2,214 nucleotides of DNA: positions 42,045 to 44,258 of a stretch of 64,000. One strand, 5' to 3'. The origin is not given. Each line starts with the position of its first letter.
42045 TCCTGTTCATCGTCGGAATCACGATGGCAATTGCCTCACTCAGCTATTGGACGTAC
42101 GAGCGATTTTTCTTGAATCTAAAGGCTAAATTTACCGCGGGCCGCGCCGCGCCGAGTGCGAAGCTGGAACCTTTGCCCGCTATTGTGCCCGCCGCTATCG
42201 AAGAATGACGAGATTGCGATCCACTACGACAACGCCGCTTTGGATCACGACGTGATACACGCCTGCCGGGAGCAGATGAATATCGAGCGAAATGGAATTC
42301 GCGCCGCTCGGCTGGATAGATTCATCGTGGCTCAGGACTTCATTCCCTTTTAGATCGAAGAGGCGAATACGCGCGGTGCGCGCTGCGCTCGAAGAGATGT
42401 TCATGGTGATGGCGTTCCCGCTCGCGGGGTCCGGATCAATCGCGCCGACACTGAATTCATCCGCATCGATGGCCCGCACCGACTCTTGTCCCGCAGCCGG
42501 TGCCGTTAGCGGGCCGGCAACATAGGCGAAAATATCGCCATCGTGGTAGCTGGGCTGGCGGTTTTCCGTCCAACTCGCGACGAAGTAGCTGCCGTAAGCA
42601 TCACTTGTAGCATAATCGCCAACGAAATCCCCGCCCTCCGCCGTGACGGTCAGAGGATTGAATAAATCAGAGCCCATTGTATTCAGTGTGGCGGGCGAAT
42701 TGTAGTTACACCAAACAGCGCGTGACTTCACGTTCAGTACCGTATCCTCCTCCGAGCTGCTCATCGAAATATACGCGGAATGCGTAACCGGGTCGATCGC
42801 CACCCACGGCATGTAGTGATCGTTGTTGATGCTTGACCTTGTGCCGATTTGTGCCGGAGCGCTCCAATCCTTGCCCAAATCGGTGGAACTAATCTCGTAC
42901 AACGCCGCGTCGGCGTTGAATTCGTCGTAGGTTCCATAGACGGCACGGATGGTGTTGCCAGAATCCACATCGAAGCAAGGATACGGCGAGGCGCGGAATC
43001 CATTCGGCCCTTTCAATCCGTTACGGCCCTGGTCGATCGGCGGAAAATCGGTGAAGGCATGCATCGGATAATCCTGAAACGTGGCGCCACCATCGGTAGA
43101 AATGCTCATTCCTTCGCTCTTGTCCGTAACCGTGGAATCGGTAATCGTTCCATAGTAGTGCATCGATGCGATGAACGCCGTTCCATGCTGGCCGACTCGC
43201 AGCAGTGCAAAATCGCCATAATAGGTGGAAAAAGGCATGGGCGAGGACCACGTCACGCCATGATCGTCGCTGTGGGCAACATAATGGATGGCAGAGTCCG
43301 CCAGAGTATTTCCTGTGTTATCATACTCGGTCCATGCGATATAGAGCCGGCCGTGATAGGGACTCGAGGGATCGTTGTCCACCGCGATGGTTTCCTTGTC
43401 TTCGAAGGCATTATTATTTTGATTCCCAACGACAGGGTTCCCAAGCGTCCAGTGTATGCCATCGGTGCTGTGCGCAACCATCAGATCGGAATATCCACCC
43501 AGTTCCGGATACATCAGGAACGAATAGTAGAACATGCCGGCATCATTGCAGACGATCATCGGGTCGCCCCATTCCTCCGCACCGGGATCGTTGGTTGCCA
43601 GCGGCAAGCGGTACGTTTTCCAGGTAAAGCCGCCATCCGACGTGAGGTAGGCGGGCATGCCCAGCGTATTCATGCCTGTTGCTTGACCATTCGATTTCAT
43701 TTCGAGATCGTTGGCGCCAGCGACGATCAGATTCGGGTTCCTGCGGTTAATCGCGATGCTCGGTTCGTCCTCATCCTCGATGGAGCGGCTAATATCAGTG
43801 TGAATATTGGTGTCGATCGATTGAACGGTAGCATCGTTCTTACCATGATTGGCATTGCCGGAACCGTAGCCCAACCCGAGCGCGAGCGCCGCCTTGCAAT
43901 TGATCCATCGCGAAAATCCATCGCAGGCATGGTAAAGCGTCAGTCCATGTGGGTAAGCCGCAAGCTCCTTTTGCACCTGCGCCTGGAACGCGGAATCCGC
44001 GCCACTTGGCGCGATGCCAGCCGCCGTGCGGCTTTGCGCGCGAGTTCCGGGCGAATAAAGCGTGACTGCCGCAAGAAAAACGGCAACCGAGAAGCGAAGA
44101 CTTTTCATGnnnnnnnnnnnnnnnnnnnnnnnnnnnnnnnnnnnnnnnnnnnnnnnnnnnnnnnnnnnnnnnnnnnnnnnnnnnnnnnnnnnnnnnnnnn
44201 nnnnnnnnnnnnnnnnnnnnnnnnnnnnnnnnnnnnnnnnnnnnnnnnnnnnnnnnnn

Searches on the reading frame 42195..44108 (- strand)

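Call 57: search_protein_families(library=pfam, proteins=[window:42195-44108:-], max_evalue=0.001)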
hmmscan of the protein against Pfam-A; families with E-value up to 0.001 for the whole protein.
window:42195-44108:- (637 aa): 3 families
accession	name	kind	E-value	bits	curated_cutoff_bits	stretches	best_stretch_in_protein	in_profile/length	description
PF18962.6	Por_Secre_tail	-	1e-06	29.4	27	1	559-627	3-67/75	Secretion system C-terminal sorting domain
PF13088.12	BNR_2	-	3.3e-05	23.8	31.4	0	377-428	54-107/277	BNR repeat-like domain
PF04616.20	Glyco_hydro_43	-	0.00034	20.5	32.2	1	180-296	10-116/288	Glycosyl hydrolases family 43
